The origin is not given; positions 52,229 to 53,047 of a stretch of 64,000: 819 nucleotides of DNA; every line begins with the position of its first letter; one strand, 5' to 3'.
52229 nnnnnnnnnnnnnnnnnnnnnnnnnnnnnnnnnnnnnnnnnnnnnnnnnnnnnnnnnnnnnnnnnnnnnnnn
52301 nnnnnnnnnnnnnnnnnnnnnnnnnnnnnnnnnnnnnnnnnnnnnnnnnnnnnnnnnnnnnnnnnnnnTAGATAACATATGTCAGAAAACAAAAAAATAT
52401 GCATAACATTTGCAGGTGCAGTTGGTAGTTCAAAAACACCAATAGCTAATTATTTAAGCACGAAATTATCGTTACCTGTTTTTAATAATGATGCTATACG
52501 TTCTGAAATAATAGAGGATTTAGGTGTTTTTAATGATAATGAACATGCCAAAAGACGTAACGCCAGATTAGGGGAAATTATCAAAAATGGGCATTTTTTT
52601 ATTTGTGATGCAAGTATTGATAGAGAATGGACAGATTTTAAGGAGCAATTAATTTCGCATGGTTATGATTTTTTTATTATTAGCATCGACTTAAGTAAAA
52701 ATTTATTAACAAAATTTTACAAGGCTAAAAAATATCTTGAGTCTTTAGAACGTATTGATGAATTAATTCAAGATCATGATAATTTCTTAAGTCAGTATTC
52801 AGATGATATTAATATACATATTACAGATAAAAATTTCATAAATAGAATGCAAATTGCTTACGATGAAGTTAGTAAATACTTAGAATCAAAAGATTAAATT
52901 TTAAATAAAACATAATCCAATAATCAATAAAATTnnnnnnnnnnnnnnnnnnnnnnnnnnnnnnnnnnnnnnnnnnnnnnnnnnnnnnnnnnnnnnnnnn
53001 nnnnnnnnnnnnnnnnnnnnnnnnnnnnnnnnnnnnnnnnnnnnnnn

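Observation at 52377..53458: Two-gene insertion (P-loop small kinase-like plus secreted protein) splitting scpA from scpB, flanked by a 19-bp direct repeat that recreates the MSENK start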

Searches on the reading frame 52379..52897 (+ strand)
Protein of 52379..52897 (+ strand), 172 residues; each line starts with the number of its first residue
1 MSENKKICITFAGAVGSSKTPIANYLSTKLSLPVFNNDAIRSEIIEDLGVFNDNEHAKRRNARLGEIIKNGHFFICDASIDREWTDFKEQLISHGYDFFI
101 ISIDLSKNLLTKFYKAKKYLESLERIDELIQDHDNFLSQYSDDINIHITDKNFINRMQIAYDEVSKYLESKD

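Call 4: search_protein_families(library=pfam, proteins=[window:52379-52897:+], max_evalue=0.1)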
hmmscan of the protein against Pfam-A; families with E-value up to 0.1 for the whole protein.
window:52379-52897:+ (172 aa): 3 families
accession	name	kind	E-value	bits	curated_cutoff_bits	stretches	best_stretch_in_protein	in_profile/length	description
PF13189.12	Cytidylate_kin2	-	0.00024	21.7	28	1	9-92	2-86/176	Cytidylate kinase-like family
PF01583.26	APS_kinase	-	0.0042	17.6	21.1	1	7-102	3-106/152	Adenylylsulphate kinase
PF04130.18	GCP_C_terminal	-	0.011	15.7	25.8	1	61-144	157-212/309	Gamma tubulin complex component C-terminal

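Call 6: find_homologous_proteins(query=window:52379-52894:+)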
Query window:52379-52894:+ (172 aa): 162 proteins with E <= 0.001 among 289 candidates; the best 120 are listed.
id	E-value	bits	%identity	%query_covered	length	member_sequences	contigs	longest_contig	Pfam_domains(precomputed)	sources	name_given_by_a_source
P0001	7.6e-107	372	99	100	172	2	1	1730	-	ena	-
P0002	1.1e-106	372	99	100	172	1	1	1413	-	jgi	-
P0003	2.0e-105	368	98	99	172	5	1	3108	-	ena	-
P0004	1.1e-86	307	82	98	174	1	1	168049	-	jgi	jgi:hypothetical protein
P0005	2.6e-82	293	79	98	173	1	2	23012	-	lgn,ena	-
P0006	4.9e-79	282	75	98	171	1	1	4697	-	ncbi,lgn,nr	ncbi:hypothetical protein HUU51_05640 [Candidatus Gracilibacteria bacterium]|nr:hypothetical protein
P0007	7.9e-79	281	75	98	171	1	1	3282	-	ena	-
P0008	4.4e-77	276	78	98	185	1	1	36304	-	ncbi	-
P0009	1.6e-75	270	74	98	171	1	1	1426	-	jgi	-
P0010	2.8e-75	270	72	98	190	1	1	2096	-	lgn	-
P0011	8.0e-75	268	72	98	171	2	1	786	-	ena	-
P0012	1.6e-74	267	73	97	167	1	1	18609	-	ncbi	-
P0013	4.7e-74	266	71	98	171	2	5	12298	-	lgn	-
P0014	1.5e-73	264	71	96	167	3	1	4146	-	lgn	-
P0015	2.1e-72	260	70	97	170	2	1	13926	-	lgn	-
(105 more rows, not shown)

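Call 7: find_encoding_contigs(protein=window:52379-52894:+, flank=10000, max_places=10)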
Protein window:52379-52894:+ (172 aa): 22 contigs read that carry it; 10 places shown.
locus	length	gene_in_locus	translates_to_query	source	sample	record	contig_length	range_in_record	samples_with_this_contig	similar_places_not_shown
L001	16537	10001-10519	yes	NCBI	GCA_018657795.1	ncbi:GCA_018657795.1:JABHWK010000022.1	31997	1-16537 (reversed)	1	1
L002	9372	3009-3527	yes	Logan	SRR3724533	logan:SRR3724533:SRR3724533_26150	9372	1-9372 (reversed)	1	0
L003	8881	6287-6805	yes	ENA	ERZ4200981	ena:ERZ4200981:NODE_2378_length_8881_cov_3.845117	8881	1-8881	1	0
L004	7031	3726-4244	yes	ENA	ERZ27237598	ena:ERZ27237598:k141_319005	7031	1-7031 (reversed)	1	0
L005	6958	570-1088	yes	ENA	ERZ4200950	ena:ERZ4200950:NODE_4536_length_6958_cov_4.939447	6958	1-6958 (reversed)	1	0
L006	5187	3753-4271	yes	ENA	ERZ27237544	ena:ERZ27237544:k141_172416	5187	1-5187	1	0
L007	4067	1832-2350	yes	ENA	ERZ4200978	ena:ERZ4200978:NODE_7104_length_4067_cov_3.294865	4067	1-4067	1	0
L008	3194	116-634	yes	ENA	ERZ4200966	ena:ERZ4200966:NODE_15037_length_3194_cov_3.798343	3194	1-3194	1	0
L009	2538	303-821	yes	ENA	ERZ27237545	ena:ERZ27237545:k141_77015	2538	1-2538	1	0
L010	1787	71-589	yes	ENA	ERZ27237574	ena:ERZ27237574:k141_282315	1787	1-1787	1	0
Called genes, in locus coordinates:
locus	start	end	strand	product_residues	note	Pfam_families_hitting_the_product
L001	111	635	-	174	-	-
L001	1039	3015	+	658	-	-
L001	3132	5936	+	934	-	-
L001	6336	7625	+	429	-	PF01336:tRNA_anti-codon, PF00152:tRNA-synt_2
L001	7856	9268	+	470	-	PF01336:tRNA_anti-codon, PF00152:tRNA-synt_2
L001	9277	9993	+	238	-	PF02616:SMC_ScpA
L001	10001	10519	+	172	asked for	-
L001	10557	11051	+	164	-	-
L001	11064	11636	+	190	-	PF04079:SMC_ScpB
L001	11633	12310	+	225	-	PF01479:S4, PF00849:PseudoU_synth_2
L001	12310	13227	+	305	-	PF00768:Peptidase_S11, PF02113:Peptidase_S13 (faint), PF13354:Beta-lactamase2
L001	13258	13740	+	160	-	PF06695:Sm_multidrug_ex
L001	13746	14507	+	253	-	PF00121:TIM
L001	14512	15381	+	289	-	PF01116:F_bP_aldolase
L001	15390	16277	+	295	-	PF07719:TPR_2 (faint), PF13428:TPR_14 (faint), PF23914:TPR_CcmH_CycH (faint), PF13181:TPR_8 (faint), PF13424:TPR_12 (faint), PF13431:TPR_17 (faint), PF13432:TPR_16 (faint), PF21033:RMD1-3 (faint), +3 more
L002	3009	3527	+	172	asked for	-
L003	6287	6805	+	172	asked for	-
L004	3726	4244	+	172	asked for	-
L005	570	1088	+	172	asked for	-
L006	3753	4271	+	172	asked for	-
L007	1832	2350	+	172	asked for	-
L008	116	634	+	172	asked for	-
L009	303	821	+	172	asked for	-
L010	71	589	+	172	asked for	-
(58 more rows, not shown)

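Call 9: find_related_loci(query=A1, collection=genome_contigs, flank=5000)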
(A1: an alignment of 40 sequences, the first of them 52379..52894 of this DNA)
Query A1 (172 aa) in genome_contigs; peptide patterns used: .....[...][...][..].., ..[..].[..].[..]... (x = any residue, [..] = any of these).
83 stretches matched a pattern; 40 encode a relative of the query (tblastn E <= 1e-3); 40 distinct loci.
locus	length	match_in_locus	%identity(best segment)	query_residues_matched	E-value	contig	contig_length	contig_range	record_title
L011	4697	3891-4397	75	4-172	9e-86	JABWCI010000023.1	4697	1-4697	MAG: Candidatus Gracilibacteria bacterium isolate MAG_52 scaffold_23066, whole genome shotgun sequence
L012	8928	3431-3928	73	3-168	9e-81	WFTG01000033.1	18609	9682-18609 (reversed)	MAG: Patescibacteria group bacterium isolate S139_133 k151_432654, whole genome shotgun sequence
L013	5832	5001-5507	62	3-171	8e-72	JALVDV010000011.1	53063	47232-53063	MAG: Candidatus Moraniibacteriota bacterium isolate 134-614_metabat2_scaf2bin.060 134-614_scaffold_95_c1, whole genome s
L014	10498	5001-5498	65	6-171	8e-71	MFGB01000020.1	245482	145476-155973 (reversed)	MAG: Candidatus Falkowbacteria bacterium RIFOXYA2_FULL_47_19 rifoxya2_full_scaffold_50, whole genome shotgun sequence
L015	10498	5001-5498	64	5-170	9e-66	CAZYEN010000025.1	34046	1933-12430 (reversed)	MAG TPA_asm: uncultured Candidatus Saccharibacteria bacterium isolate binchicken_co216_135 genome assembly, contig: k141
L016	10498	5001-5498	58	4-169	8e-66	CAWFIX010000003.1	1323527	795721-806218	MAG: Candidatus Uhrbacteria bacterium isolate MFD04716.bin.1.309 genome assembly, contig: contig_8561, whole genome shot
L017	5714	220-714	62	6-170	1e-64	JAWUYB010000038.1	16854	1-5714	MAG: Candidatus Gracilibacteria bacterium isolate HBSea_ice_MAG768 BAT.768_47325_flag=1_multi=5.9962_len=16854, whole ge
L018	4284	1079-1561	60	1-161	5e-63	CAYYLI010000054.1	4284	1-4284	MAG TPA_asm: uncultured Gammaproteobacteria bacterium isolate SRP192927_co5_807 genome assembly, contig: NODE_48130_leng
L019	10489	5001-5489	60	6-168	2e-62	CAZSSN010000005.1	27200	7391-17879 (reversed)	MAG TPA_asm: uncultured Candidatus Saccharibacteria bacterium isolate SRP286056_co3_12 genome assembly, contig: NODE_146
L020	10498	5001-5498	60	4-169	9e-62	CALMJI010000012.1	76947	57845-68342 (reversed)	MAG TPA_asm: uncultured bacterium isolate SRR5997543_bin.20_CONCOCT_v1.1_MAG genome assembly, contig: ERZ795114.27, whol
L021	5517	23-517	58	4-168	2e-61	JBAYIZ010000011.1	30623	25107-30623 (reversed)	MAG: Candidatus Magasanikiibacteriota bacterium isolate SO_2016_GW1_43 scaffold02698_OW334_2016, whole genome shotgun se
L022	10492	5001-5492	59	5-168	2e-59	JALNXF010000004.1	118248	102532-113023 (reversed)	MAG: Candidatus Gracilibacteria bacterium isolate SO_2016_LW3 bin 25 scaffold00231_LW162_2016, whole genome shotgun sequ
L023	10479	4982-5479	57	5-170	3e-59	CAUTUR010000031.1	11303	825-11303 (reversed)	MAG TPA_asm: uncultured bacterium isolate ERR10228873_bin.32_MetaWRAP_v1.3_MAG genome assembly, contig: ERZ21659635.2481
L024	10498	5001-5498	54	4-169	1e-58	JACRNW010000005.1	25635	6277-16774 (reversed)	MAG: Candidatus Falkowbacteria bacterium isolate NC_groundwater_1945_Pr3_S-0.2um_44_4 scaffold_209580, whole genome shot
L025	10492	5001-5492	59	5-165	2e-58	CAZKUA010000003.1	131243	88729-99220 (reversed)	MAG TPA_asm: uncultured Candidatus Peribacteria bacterium isolate SRP011637_co1_149 genome assembly, contig: NODE_13_len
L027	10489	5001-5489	53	6-168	7e-57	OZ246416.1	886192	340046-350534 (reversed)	MAG: uncultured Gammaproteobacteria bacterium isolate binchicken_co266_193 genome assembly, chromosome: 1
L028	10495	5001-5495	53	6-170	9e-56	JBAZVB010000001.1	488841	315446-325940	MAG: Patescibacteria group bacterium isolate SO_2017_GW1_242 NODE_120_length_488841_cov_3.348392_OW334_2017, whole genom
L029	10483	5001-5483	52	7-167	4e-55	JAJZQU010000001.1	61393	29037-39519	MAG: bacterium isolate SKS1.bin59 NODE_764_length_61393_cov_2.286129, whole genome shotgun sequence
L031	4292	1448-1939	51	6-169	4e-53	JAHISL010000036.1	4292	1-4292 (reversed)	MAG: Patescibacteria group bacterium isolate MM_PC_MetaG.mb.172 MM_PC_MetaG.mb.172_k141_492009, whole genome shotgun seq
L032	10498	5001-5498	49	7-172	5e-53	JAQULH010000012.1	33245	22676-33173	MAG: Patescibacteria group bacterium isolate STD1_126 NODE_2602_length_33245_cov_11.791292_Sandtown_D1, whole genome sho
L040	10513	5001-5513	47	1-171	4e-48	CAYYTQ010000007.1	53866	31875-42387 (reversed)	MAG TPA_asm: uncultured Gammaproteobacteria bacterium isolate binchicken_co346_20 genome assembly, contig: NODE_58_lengt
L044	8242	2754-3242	48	5-168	1e-42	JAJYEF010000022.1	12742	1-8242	MAG: bacterium isolate DBS1-1.bin22 NODE_8705_length_12742_cov_3.321284, whole genome shotgun sequence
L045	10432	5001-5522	45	6-170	7e-42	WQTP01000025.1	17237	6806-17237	MAG: Candidatus Saccharibacteria bacterium isolate Co191P4bin22 JGI24696J40584_12961471, whole genome shotgun sequence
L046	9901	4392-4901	40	1-170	3e-39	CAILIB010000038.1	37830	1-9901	uncultured Candidatus Berkelbacteria bacterium isolate Ki1-1-6m_bin-0597 genome assembly, contig: bin-0597:38/46, whole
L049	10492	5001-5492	64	5-168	4e-64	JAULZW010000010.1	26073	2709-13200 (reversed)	MAG: Candidatus Paceibacterota bacterium isolate P_PACE2 NODE_3073_length_26073_cov_2.998497, whole genome shotgun seque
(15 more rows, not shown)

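Call 12: find_encoding_contigs(protein=P0004, flank=6000, max_places=3)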
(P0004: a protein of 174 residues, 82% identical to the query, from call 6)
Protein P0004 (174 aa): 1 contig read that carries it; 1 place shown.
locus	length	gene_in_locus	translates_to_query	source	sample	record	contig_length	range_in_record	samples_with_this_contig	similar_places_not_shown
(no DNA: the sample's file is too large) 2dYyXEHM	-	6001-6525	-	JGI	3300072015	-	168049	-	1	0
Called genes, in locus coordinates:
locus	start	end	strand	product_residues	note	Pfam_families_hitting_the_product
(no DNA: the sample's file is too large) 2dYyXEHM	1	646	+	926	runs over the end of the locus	-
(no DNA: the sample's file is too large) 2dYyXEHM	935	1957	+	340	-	-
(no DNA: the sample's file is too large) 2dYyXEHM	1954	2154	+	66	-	-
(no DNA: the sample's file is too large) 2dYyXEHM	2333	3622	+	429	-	PF01336:tRNA_anti-codon, PF00152:tRNA-synt_2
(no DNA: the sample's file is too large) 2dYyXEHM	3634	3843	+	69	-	-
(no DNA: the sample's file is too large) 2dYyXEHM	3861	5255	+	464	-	PF01336:tRNA_anti-codon, PF00152:tRNA-synt_2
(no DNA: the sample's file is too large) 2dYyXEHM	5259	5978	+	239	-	PF02616:SMC_ScpA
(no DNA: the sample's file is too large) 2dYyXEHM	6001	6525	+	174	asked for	-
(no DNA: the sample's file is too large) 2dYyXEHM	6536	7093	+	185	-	PF04079:SMC_ScpB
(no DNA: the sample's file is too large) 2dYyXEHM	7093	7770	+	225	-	PF01479:S4, PF00849:PseudoU_synth_2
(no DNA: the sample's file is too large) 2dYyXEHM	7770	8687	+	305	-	PF00768:Peptidase_S11, PF02113:Peptidase_S13 (faint), PF13354:Beta-lactamase2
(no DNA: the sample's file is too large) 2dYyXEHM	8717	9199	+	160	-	PF06695:Sm_multidrug_ex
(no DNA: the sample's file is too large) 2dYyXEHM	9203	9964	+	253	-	PF00121:TIM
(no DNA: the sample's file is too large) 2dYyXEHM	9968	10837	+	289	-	PF01116:F_bP_aldolase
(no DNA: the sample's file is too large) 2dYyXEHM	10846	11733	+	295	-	PF23914:TPR_CcmH_CycH (faint), PF00515:TPR_1 (faint), PF07719:TPR_2 (faint), PF13181:TPR_8 (faint), PF13424:TPR_12 (faint), PF13428:TPR_14 (faint), PF13432:TPR_16 (faint), PF14559:TPR_19 (weak), +2 more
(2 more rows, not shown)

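Call 13: find_encoding_contigs(protein=P0008, flank=6000, max_places=3)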
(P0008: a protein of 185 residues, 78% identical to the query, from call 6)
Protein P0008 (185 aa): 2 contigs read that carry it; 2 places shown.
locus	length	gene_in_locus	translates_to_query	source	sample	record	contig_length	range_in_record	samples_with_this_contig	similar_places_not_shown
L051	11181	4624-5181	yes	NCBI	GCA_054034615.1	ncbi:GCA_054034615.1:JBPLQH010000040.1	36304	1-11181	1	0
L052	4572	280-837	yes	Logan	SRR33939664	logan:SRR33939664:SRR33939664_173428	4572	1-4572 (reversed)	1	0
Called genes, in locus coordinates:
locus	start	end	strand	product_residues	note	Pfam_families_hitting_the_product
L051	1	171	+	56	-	?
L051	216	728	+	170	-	PF00856:SET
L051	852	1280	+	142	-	PF11969:DcpS_C, PF01230:HIT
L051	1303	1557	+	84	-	PF03083:MtN3_slv, PF04193:PQ-loop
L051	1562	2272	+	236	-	PF00106:adh_short, PF08659:KR, PF13561:adh_short_C2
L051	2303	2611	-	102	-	-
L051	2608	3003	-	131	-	-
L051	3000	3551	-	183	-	PF02698:DUF218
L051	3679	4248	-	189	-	-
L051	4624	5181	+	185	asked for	-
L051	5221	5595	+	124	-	PF06397:Desulfoferrod_N, PF01880:Desulfoferrodox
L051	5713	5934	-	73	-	PF01035:DNA_binding_1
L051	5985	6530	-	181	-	-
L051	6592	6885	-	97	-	-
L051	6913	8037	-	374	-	PF00226:DnaJ, PF01556:DnaJ_C, PF00684:DnaJ_CXXCXGXG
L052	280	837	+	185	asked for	-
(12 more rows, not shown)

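Call 14: find_encoding_contigs(protein=P0005, flank=6000, max_places=3)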
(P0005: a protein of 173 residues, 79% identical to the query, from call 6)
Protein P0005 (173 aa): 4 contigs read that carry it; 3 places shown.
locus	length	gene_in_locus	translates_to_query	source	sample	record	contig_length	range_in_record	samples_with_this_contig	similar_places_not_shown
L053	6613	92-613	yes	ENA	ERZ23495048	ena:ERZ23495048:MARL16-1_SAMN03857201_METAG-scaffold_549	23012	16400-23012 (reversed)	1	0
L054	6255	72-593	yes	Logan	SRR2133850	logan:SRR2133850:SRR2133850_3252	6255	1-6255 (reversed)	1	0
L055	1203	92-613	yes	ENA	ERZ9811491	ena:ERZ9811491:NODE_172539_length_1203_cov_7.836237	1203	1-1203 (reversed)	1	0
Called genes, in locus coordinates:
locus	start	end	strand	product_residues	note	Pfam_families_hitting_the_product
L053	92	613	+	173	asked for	-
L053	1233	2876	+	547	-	PF14639:YqgF (weak), PF16921:Tex_YqgF, PF12836:HHH_3, PF00575:S1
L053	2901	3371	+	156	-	PF18931:DUF5680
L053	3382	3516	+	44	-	-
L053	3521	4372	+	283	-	-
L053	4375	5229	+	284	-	PF05822:UMPH-1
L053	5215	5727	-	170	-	PF01195:Pept_tRNA_hydro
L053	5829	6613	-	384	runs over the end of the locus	PF03976:PPK2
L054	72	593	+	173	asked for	-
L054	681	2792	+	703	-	PF09371:Tex_N, PF14639:YqgF (weak), PF16921:Tex_YqgF, PF12836:HHH_3, PF00575:S1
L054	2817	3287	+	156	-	PF18931:DUF5680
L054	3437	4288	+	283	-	-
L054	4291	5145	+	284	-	PF05822:UMPH-1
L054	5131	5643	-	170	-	PF01195:Pept_tRNA_hydro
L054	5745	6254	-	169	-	?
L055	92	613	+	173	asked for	-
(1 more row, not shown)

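Call 28: predict_structure(alignment_id=A1)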
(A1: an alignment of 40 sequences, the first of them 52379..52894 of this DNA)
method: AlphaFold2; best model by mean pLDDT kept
length: 172 residues; sequences in the alignment: 40
mean_pLDDT: 95.3   pTM: 0.89
mean pLDDT of the five models: 95.3, 94.9, 93.7, 92.5, 92.4
residues with pLDDT >= 90: 164; 70-90: 4; 50-70: 2; < 50: 2
segments of 3 or more residues with pLDDT < 50: none
pLDDT, mean of each block of 10 residues (from residue 1): 79 94 98 95 97 96 95 95 96 97 98 95 96 98 98 98 97 81
secondary structure, 60 per line:
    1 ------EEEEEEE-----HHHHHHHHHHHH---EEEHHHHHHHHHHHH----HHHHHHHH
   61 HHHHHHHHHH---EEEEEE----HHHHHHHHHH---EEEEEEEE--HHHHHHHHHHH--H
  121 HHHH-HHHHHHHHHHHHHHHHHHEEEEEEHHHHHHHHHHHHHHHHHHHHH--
elements in order: E7-13 H19-30 E34-36 H37-48 H53-70 E74-79 H84-93 E97-104 H107-117 H120-124 H126-143 E144-149 H150-170

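Call 31: search_protein_families(library=ncbifam, proteins=[window:52379-52894:+], max_evalue=1)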
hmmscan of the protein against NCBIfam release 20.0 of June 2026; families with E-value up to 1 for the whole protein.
window:52379-52894:+ (172 aa): 3 families
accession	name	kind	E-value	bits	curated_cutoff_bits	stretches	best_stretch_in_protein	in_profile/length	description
TIGR00455.1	apsK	equivalog_domain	0.0026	17.4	138.7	1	4-68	16-83/184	adenylyl-sulfate kinase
TIGR00152.1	TIGR00152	equivalog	0.015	15.2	65.55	1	9-46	2-39/188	dephospho-CoA kinase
TIGR02173.1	cyt_kin_arch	equivalog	0.032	14.2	102.1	1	8-50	2-43/169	(d)CMP kinase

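Call 32: search_protein_families(library=padloc, proteins=[window:52379-52894:+], max_evalue=1)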
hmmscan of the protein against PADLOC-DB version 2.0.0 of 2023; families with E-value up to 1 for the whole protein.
window:52379-52894:+ (172 aa): 0 families
